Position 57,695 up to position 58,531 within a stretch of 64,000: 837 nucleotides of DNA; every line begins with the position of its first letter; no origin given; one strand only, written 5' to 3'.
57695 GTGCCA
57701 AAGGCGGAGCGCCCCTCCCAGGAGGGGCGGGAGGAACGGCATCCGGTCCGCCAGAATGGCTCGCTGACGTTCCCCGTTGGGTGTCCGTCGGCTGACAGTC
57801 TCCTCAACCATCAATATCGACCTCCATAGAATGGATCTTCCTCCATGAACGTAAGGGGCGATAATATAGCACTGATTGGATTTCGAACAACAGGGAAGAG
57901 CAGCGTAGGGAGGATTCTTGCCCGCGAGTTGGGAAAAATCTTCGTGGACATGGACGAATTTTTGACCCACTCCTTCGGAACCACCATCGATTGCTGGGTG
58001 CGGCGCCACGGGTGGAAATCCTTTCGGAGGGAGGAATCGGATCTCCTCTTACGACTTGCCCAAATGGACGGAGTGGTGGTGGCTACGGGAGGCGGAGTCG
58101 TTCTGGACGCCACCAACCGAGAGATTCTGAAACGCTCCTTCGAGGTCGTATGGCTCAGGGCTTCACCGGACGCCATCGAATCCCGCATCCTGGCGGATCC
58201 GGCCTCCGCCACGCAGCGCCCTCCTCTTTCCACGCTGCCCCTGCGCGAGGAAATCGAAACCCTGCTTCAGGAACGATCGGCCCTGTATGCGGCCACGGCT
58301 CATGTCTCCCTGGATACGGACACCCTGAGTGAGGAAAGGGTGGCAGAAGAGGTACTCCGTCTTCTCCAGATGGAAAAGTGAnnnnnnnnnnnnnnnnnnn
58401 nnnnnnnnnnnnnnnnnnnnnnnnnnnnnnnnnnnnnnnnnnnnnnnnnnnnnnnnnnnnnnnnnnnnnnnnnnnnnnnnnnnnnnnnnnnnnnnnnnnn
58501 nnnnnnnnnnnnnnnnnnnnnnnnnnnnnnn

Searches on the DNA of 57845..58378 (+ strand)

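Call 53: search_rna_families(sources=[L040, L030], threshold=gathering)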
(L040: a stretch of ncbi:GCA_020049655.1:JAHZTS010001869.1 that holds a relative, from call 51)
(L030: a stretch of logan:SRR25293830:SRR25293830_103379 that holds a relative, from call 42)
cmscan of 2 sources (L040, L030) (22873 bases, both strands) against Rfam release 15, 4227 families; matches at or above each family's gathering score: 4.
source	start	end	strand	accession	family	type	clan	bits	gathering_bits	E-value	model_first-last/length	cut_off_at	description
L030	1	179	-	RF00010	RNaseP_bact_a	Gene; ribozyme;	CL00002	151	100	4.2e-47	1-181/367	3'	Bacterial RNase P class A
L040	10370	10443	-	RF00005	tRNA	Gene; tRNA;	CL00001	68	29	4e-13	1-71/71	no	tRNA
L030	10206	10279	-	RF00005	tRNA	Gene; tRNA;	CL00001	66.6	29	9.5e-13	1-71/71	no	tRNA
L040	774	852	+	RF00029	Intron_gpII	Intron;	-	40.7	40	5.4e-05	1-77/77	no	Group II catalytic intron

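Call 75: search_rna_families(source=L030, start=1590, end=1900, threshold=evalue, max_evalue=1)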
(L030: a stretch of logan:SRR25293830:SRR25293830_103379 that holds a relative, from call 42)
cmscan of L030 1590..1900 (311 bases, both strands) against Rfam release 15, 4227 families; matches with E-value up to 1: 2.
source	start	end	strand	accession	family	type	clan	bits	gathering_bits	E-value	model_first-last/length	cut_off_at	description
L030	1736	1765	+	RF00489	ctRNA_p42d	Gene; antisense;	-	17.4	50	0.37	1-46/46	no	ctRNA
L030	1781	1852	+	RF00658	mir-21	Gene; miRNA;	-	16.9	52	0.28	1-72/72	no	mir-21 microRNA precursor family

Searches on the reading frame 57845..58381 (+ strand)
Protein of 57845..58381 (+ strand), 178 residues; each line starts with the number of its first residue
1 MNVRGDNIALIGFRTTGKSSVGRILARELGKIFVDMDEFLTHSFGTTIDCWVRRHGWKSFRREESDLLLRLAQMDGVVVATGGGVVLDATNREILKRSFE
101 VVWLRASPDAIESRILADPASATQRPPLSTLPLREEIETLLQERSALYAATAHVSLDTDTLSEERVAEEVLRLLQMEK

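Call 13: find_encoding_contigs(protein=window:57845-58381:+, flank=10000, max_places=6)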
Protein window:57845-58381:+ (178 aa): 3 contigs read that carry it; 3 places shown.
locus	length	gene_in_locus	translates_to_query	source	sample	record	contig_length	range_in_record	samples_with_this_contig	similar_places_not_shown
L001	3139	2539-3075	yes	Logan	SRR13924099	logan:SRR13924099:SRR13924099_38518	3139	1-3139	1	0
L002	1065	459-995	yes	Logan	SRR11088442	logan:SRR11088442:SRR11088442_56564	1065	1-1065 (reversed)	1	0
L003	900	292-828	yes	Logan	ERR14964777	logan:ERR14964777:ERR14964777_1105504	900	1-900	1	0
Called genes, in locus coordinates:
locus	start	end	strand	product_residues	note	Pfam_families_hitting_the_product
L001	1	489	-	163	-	PF02542:YgbB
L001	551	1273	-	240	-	PF01128:IspD, PF12804:NTP_transf_3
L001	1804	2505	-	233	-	PF04028:DUF374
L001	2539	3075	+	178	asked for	PF01202:SKI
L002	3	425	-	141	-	?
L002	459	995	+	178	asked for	PF01202:SKI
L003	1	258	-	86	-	?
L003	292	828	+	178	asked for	PF01202:SKI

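Call 19: find_related_loci(query=window:57845-58378:+, collection=metagenome_contigs, flank=10000)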
Query window:57845-58378:+ (178 aa) in metagenome_contigs; peptide patterns used: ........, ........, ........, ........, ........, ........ (x = any residue, [..] = any of these).
600 stretches matched a pattern (row limit reached: there are more); 2 encode a relative of the query (tblastn E <= 1e-3); 2 distinct loci.
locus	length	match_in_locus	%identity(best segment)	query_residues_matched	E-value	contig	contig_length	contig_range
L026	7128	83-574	37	8-173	9e-22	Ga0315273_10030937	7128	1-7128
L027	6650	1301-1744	37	8-158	2e-17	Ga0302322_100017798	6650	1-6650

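Call 41: find_homologous_proteins(query=window:57845-58378:+, max_evalue=1e-20)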
Query window:57845-58378:+ (178 aa): 140 proteins with E <= 1e-20 among 1072 candidates; the best 120 are listed.
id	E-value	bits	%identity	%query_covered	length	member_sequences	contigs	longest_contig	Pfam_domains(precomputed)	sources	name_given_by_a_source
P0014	4.6e-108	376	99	100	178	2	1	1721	PF01202.29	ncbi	-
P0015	3.8e-99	347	90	100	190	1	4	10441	PF01202.29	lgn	-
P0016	1.4e-78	280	75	97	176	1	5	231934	PF01202.29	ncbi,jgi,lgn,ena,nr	ncbi:MAG TPA: shikimate kinase [Syntrophobacteraceae bacterium]|nr:shikimate kinase [Syntrophobacter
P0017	4.4e-54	201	58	92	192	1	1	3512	PF01202.29,PF13238.13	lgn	-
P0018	5.7e-54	200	59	96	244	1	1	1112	PF01202.29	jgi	jgi:shikimate kinase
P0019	2.3e-53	198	58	92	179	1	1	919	PF01202.29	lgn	-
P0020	9.4e-52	193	56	94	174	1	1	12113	PF01202.29,PF13238.13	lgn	-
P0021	1.2e-51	193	58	93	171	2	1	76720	PF01202.29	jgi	-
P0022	1.3e-51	193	56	96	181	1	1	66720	PF01202.29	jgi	jgi:shikimate kinase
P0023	4.5e-51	191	56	97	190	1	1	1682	PF01202.29,PF13238.13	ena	-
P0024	1.0e-49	186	56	93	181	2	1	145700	PF01202.29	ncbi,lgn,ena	-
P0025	1.2e-49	186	59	90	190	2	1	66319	PF01202.29,PF13238.13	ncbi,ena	-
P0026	2.1e-49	185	57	94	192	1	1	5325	PF01202.29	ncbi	-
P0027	2.6e-48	182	58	87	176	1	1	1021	PF01202.29,PF13238.13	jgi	jgi:shikimate kinase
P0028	1.4e-47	180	53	97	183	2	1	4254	PF01202.29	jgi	jgi:shikimate kinase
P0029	4.8e-47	178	57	92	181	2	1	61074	PF01202.29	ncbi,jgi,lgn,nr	ncbi:MAG: shikimate kinase [Syntrophobacteraceae bacterium]|jgi:shikimate kinase|nr:shikimate kinase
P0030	7.6e-46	174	57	91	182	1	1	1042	PF01202.29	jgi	jgi:shikimate kinase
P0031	8.6e-46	174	55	86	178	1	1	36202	PF01202.29,PF13238.13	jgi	jgi:shikimate kinase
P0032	6.6e-43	164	54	92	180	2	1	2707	PF01202.29,PF13238.13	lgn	-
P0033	2.0e-42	163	52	93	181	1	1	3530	PF13671.13,PF01202.29,PF13238.13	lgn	-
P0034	6.2e-42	161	52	93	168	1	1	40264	PF01202.29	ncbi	-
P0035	1.0e-41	161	51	94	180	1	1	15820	PF01202.29,PF13238.13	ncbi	ncbi:MAG: shikimate kinase [Syntrophobacteraceae bacterium]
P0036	2.5e-38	149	71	59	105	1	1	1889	PF01202.29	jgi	-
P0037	1.1e-37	147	45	93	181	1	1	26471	PF01202.29,PF13238.13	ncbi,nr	ncbi:MAG: shikimate kinase [Syntrophobacterales bacterium]|nr:shikimate kinase [Syntrophobacterales 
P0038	7.6e-37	145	46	97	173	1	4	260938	PF01202.29,PF13238.13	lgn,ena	-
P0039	2.1e-36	143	49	95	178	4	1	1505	PF01202.29,PF13238.13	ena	-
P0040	3.3e-36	143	45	96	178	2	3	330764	PF01202.29,PF13238.13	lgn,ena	-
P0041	3.8e-36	142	46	92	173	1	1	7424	PF13671.13,PF01202.29,PF13238.13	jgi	jgi:shikimate kinase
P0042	4.1e-36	142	46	96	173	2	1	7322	PF01202.29,PF13238.13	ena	-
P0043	2.3e-35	140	47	96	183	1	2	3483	PF01202.29,PF13238.13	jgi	jgi:shikimate kinase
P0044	4.8e-35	139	49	95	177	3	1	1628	PF01202.29,PF13238.13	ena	-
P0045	8.9e-35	138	48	94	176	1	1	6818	PF01202.29,PF13238.13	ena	-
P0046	8.9e-35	138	48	94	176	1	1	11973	PF01202.29,PF13238.13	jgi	-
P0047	1.2e-34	137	48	94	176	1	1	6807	PF01202.29,PF13238.13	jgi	-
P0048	1.4e-34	137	48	95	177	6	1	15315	PF01202.29,PF13238.13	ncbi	ncbi:MAG: shikimate kinase [Syntrophobacterales bacterium]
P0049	2.2e-34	137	48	94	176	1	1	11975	PF01202.29,PF13238.13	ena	-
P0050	1.3e-33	134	46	96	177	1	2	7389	PF01202.29,PF13238.13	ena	-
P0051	2.4e-33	133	45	95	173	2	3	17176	PF02224.25,PF01202.29,PF13238.13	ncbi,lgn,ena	-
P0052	2.8e-33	133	46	94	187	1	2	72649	PF01202.29,PF13238.13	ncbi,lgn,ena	-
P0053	3.5e-33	133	46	95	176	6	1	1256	PF01202.29,PF13238.13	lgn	-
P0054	5.9e-33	132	47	87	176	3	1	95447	PF01202.29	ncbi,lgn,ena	-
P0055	6.4e-32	129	46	96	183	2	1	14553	PF13671.13,PF01202.29,PF13238.13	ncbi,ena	-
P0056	9.8e-32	128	45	94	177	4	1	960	PF02224.25,PF01202.29,PF13238.13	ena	-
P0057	1.8e-31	127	43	94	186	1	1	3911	PF01202.29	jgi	jgi:shikimate kinase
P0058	1.9e-31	127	43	95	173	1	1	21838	PF02224.25,PF01202.29,PF13238.13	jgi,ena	-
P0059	2.4e-31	127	42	96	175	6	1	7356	PF01202.29,PF13238.13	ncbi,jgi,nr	ncbi:MAG: shikimate kinase [Deltaproteobacteria bacterium]|nr:shikimate kinase [Deltaproteobacteria 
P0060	5.0e-31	126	43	96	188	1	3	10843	PF02224.25,PF01202.29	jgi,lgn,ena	jgi:shikimate kinase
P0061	7.2e-31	125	42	93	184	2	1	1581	PF01202.29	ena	-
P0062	8.7e-31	125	43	98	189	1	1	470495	PF01202.29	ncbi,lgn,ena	-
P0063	1.4e-30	124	43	95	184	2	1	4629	PF13671.13,PF01202.29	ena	-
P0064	1.7e-30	124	43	96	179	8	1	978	PF02224.25,PF01202.29,PF13238.13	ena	-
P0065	9.3e-30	122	41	97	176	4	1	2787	PF01202.29,PF13238.13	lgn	-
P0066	2.1e-29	120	41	94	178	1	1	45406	PF01202.29,PF13238.13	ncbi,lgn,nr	ncbi:MAG: shikimate kinase [Planctomycetia bacterium]|nr:shikimate kinase [Planctomycetia bacterium]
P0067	1.1e-28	118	40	93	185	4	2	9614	PF01202.29,PF13238.13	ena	-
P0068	1.2e-28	118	41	97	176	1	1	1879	PF01202.29,PF13238.13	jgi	jgi:shikimate kinase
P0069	7.1e-28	115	37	95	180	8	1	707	PF13671.13,PF01202.29,PF13238.13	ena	-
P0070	9.0e-28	115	43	93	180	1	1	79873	PF13671.13,PF01202.29,PF13238.13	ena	-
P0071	8.0e-27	112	41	95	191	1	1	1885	PF01202.29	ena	-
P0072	8.8e-27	112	44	92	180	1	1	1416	PF13671.13,PF01202.29,PF13238.13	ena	-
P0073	3.0e-26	110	41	94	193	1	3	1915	PF01202.29,PF13238.13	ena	-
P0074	5.5e-26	109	36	93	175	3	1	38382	PF02224.25,PF01202.29,PF13238.13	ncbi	-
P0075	5.5e-26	109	42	95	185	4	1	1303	PF13671.13,PF01202.29,PF13238.13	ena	-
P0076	1.0e-25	108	44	91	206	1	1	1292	PF13671.13,PF01202.29,PF13238.13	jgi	jgi:shikimate kinase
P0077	2.3e-25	107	42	97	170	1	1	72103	PF01202.29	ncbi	ncbi:MAG: shikimate kinase [Thermodesulfobacteriota bacterium]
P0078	3.3e-25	107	42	94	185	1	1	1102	PF01202.29,PF13238.13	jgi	jgi:shikimate kinase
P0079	3.4e-25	107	42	96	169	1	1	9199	PF01202.29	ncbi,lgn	-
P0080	4.3e-25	106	43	97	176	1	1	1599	PF01202.29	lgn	-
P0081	4.7e-25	106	35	97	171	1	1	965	PF02224.25,PF13671.13,PF13207.13,PF01202.29,PF13238.13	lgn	-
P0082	5.1e-25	106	43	95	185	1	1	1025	PF01202.29,PF13238.13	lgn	-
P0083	5.2e-25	106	43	93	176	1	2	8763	PF01202.29,PF13238.13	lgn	-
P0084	7.7e-25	106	42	93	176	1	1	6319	PF01202.29,PF13238.13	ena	-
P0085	1.2e-24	105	42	93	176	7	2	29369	PF01202.29,PF13238.13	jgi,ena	-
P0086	1.3e-24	105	42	93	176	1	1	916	PF13671.13,PF01202.29,PF13238.13,PF13191.13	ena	-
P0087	1.4e-24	105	42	93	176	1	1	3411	PF13671.13,PF01202.29,PF13238.13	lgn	-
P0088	1.7e-24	104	41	92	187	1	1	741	PF13671.13,PF01202.29,PF13238.13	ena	-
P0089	1.8e-24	104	42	93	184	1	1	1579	PF01202.29,PF13238.13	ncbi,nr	ncbi:MAG: shikimate kinase [Gemmatimonadota bacterium]|nr:shikimate kinase [Gemmatimonadota bacteriu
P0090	2.1e-24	104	42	93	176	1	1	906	PF13671.13,PF01202.29,PF13238.13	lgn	-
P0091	2.1e-24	104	43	94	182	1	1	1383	PF01202.29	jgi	jgi:shikimate kinase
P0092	2.7e-24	104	42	94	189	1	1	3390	PF01202.29,PF13238.13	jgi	jgi:shikimate kinase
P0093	3.7e-24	103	41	93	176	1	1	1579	PF13671.13,PF01202.29,PF13238.13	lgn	-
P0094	4.2e-24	103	38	95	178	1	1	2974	PF01202.29,PF13238.13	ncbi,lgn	-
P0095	4.2e-24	103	41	94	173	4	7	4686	PF13671.13,PF01202.29,PF13238.13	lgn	-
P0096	5.1e-24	103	41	93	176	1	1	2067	PF13671.13,PF01202.29,PF13238.13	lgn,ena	-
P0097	5.5e-24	103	41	93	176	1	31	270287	PF13671.13,PF01202.29,PF13238.13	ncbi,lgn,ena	-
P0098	5.6e-24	103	40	94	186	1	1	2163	PF13671.13,PF01202.29,PF13238.13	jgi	jgi:shikimate kinase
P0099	8.2e-24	102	42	92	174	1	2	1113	PF01202.29,PF13238.13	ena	-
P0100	8.3e-24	102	42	94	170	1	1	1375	PF01202.29,PF13238.13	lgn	-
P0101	1.3e-23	102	41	93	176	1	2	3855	PF13671.13,PF01202.29,PF13238.13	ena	-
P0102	1.5e-23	101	39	94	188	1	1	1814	PF01202.29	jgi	jgi:shikimate kinase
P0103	1.6e-23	101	41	94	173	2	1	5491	PF13671.13,PF01202.29,PF13238.13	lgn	-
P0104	1.7e-23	101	46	78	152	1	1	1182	PF01202.29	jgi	jgi:shikimate kinase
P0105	1.8e-23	101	41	93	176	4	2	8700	PF13671.13,PF01202.29,PF13238.13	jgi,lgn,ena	-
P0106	1.9e-23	101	40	94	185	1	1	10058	PF01202.29,PF13238.13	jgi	jgi:shikimate kinase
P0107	2.2e-23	101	39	93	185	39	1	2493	PF01202.29,PF13238.13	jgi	jgi:shikimate kinase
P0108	2.2e-23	101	40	96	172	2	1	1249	PF01202.29,PF13238.13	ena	-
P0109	2.9e-23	100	43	97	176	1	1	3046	PF13671.13,PF01202.29,PF13238.13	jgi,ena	-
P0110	3.5e-23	100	43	85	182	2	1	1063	PF01202.29,PF13238.13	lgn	-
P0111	4.0e-23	100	38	85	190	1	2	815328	PF01202.29,PF13238.13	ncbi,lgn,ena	-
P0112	4.0e-23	100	41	94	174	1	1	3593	PF01202.29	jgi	jgi:shikimate kinase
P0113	5.1e-23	100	38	95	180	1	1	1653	PF02224.25,PF01202.29,PF13238.13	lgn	-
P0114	5.4e-23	100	38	95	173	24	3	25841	PF01202.29,PF13238.13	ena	-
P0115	6.7e-23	99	40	93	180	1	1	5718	PF01202.29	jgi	jgi:shikimate kinase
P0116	6.8e-23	99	41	93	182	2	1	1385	PF13671.13,PF01202.29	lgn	-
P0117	7.5e-23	99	40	94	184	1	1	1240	PF01202.29,PF13238.13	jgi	-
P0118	7.7e-23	99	40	95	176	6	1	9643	PF03668.22,PF01202.29,PF13238.13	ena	-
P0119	8.8e-23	99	35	95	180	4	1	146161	PF01202.29,PF13238.13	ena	-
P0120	1.0e-22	99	37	97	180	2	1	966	PF01202.29,PF13238.13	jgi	jgi:shikimate kinase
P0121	1.3e-22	98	39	93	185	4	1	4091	PF01202.29,PF13238.13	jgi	jgi:shikimate kinase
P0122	1.7e-22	98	35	97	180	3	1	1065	PF13671.13,PF01202.29,PF13238.13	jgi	jgi:shikimate kinase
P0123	1.9e-22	98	37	93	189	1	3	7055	PF01202.29,PF13238.13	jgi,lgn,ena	jgi:shikimate kinase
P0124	2.2e-22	98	41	94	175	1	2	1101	PF01202.29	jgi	jgi:shikimate kinase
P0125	2.2e-22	98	41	94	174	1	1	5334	PF13671.13,PF01202.29,PF13238.13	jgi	jgi:shikimate kinase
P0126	2.8e-22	97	41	90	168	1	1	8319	PF01202.29,PF13238.13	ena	-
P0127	3.1e-22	97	39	96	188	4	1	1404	PF01202.29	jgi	jgi:shikimate kinase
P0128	3.5e-22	97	40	96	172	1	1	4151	PF13671.13,PF01202.29,PF13238.13,PF01712.26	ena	-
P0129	3.5e-22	97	39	94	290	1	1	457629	PF01202.29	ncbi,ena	-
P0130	4.0e-22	97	42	94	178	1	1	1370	PF13671.13,PF01202.29,PF13238.13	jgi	jgi:shikimate kinase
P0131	4.1e-22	97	38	93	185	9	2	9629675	PF01202.29,PF13238.13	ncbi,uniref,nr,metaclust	ncbi:shikimate kinase [Singulisphaera acidiphila]|uniref:shikimate kinase n=1 Tax=Singulisphaera aci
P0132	6.6e-22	96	42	94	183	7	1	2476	PF13671.13,PF01202.29,PF13238.13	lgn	-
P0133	6.9e-22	96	41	96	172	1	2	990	PF01202.29,PF13238.13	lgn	-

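Call 42: find_encoding_contigs(protein=P0015, flank=10000, max_places=6)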
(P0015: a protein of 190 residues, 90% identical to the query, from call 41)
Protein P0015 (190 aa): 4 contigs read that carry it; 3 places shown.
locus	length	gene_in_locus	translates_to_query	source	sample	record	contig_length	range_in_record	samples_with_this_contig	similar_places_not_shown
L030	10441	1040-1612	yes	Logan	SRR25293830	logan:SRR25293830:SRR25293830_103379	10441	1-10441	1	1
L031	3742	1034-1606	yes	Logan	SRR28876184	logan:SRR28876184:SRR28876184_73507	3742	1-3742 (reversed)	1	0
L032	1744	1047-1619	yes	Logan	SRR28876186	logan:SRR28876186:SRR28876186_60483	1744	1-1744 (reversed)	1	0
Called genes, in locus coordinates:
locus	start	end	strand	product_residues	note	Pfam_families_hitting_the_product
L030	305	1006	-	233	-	PF04028:DUF374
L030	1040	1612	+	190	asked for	PF01202:SKI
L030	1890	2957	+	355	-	PF01891:CbiM, PF13190:PDGLE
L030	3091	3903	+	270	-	PF02361:CbiQ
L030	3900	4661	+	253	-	PF00005:ABC_tran, PF02463:SMC_N (faint), PF13304:AAA_21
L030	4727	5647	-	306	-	PF03193:RsgA_GTPase (faint), PF00350:Dynamin_N (faint), PF01926:MMR_HSR1, PF02421:FeoB_N, PF00009:GTP_EFTU (weak), PF07650:KH_2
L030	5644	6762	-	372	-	PF04055:Radical_SAM, PF16199:Radical_SAM_C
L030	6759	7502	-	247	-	-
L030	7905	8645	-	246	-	PF14622:Ribonucleas_3_3, PF00636:Ribonuclease_3, PF00035:dsrm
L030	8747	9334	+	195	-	PF00702:Hydrolase, PF13242:Hydrolase_like, PF13419:HAD_2 (weak)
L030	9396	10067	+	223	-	PF07758:DUF1614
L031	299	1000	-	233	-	PF04028:DUF374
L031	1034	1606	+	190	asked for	PF01202:SKI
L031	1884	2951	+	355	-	PF01891:CbiM, PF13190:PDGLE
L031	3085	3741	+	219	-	?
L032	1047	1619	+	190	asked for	PF01202:SKI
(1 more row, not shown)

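Call 43: find_encoding_contigs(protein=P0016, flank=10000, max_places=6)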
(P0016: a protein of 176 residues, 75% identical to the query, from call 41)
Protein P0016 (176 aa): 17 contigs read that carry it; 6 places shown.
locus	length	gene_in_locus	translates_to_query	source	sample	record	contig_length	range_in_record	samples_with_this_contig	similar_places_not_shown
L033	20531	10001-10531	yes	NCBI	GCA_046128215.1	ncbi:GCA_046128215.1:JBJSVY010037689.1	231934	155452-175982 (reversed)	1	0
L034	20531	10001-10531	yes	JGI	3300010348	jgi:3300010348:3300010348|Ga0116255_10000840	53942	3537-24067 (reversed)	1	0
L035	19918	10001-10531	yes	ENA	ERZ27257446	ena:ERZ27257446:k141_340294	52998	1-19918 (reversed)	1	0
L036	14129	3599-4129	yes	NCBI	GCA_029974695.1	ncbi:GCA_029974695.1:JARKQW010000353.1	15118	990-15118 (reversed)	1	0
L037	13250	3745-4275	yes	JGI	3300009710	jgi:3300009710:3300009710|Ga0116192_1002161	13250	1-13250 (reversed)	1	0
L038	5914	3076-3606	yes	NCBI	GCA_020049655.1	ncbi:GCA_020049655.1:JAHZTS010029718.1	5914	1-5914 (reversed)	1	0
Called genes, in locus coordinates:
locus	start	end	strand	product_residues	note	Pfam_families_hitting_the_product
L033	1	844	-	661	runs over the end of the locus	PF16177:ACAS_N, PF00501:AMP-binding, PF13193:AMP-binding_C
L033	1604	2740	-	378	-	-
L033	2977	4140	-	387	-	PF04381:RdgC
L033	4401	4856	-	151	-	PF02577:BFN_dom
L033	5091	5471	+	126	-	PF02579:Nitro_FeMo-Co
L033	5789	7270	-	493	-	PF01406:tRNA-synt_1e, PF00133:tRNA-synt_1 (faint), PF01921:tRNA-synt_1f (weak), PF09334:tRNA-synt_1g (weak), PF09190:DALR_2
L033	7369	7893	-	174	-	PF02542:YgbB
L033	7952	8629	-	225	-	PF01128:IspD, PF12804:NTP_transf_3 (faint)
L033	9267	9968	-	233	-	PF04028:DUF374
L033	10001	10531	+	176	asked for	PF01202:SKI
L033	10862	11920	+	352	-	PF01891:CbiM, PF13190:PDGLE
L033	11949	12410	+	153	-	PF14907:NTP_transf_5, PF19502:DUF6036 (faint), PF08843:AbiEii (weak)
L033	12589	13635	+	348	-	PF02361:CbiQ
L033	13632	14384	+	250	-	PF00005:ABC_tran, PF02463:SMC_N (faint), PF13304:AAA_21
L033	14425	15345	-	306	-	PF03193:RsgA_GTPase (faint), PF00009:GTP_EFTU (weak), PF00350:Dynamin_N (faint), PF01926:MMR_HSR1, PF02421:FeoB_N, PF07650:KH_2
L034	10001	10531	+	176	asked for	PF01202:SKI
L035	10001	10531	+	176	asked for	PF01202:SKI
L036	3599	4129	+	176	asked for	PF01202:SKI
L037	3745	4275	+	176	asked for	PF01202:SKI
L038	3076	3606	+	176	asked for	PF01202:SKI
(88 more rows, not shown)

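Call 44: find_encoding_contigs(protein=P0014, flank=10000, max_places=4)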
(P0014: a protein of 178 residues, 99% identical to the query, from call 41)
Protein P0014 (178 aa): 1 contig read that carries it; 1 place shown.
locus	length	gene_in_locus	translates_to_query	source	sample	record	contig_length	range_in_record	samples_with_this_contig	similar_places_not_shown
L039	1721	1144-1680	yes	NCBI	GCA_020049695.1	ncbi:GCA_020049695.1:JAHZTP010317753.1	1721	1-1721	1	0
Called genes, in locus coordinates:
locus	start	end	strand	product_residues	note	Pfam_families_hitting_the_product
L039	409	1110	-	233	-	PF04028:DUF374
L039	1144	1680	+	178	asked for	PF01202:SKI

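Call 50: find_homologous_proteins(query=L030:1890-2954:+, max_evalue=1e-80)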
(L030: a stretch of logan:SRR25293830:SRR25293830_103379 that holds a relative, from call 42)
Query L030:1890-2954:+ (355 aa): 7867 proteins with E <= 1e-80 among 8000 candidates; the best 120 are listed.
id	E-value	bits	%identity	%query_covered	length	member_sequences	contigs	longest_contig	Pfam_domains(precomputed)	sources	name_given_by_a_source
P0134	1.6e-215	733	95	100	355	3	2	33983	PF13190.12,PF01891.22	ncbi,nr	ncbi:MAG: energy-coupling factor ABC transporter permease [Syntrophobacteraceae bacterium]|nr:energy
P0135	2.6e-154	532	72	99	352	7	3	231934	PF13190.12,PF01891.22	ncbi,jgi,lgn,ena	-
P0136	1.9e-141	490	65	98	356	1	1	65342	PF13190.12,PF01891.22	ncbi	ncbi:MAG: energy-coupling factor ABC transporter permease [Syntrophobacteraceae bacterium]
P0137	2.4e-141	489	64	99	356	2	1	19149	PF13190.12,PF01891.22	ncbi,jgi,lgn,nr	ncbi:MAG: cobalamin biosynthesis protein CbiM [Deltaproteobacteria bacterium]|nr:cobalamin biosynthe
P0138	5.6e-141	488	62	99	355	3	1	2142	PF13190.12,PF01891.22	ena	-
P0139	8.8e-141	487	65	99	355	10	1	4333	PF13190.12,PF01891.22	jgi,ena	-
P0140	2.0e-140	486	64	99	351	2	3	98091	PF13190.12,PF01891.22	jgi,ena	-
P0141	2.3e-140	486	65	99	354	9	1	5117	PF13190.12,PF01891.22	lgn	-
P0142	4.3e-140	485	64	99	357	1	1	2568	PF13190.12,PF01891.22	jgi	-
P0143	8.6e-140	484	65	98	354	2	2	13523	PF13190.12,PF01891.22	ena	-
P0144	2.1e-139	483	64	99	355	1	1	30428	PF13190.12,PF01891.22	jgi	jgi:cobalt/nickel transport system permease protein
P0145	7.4e-139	481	65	98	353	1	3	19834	PF13190.12,PF01891.22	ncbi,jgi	jgi:cobalt/nickel transport system permease protein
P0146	7.6e-139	481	61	99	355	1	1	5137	PF13190.12,PF01891.22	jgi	jgi:cobalt/nickel transport system permease protein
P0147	1.2e-138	480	65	99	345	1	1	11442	PF13190.12,PF01891.22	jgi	jgi:cobalt/nickel transport system permease protein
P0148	1.3e-138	480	64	100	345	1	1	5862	PF13190.12,PF01891.22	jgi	jgi:cobalt/nickel transport system permease protein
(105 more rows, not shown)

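Call 51: find_encoding_contigs(protein=P0134, flank=10000, max_places=6)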
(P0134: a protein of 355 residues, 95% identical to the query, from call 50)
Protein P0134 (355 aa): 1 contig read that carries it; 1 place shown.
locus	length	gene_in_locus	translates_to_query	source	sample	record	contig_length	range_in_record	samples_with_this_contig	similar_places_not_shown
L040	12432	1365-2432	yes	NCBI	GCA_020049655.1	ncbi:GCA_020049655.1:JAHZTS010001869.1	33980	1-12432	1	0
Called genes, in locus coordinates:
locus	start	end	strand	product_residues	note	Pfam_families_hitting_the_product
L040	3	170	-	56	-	?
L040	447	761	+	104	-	PF08388:GIIM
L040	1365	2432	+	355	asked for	PF01891:CbiM, PF13190:PDGLE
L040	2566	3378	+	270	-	PF02361:CbiQ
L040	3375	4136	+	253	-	PF00005:ABC_tran, PF02463:SMC_N (faint), PF13304:AAA_21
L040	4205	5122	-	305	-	PF03193:RsgA_GTPase (faint), PF13401:AAA_22 (faint), PF00350:Dynamin_N (faint), PF01926:MMR_HSR1, PF02421:FeoB_N, PF00009:GTP_EFTU, PF07650:KH_2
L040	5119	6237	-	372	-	PF04055:Radical_SAM, PF16199:Radical_SAM_C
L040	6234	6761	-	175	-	-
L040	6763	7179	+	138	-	-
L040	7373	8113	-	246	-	PF14622:Ribonucleas_3_3, PF00636:Ribonuclease_3, PF00035:dsrm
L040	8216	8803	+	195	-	PF00702:Hydrolase, PF13242:Hydrolase_like, PF13419:HAD_2 (weak)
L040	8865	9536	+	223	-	PF07758:DUF1614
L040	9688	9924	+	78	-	-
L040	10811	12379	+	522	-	PF03023:MurJ, PF01554:MatE (weak)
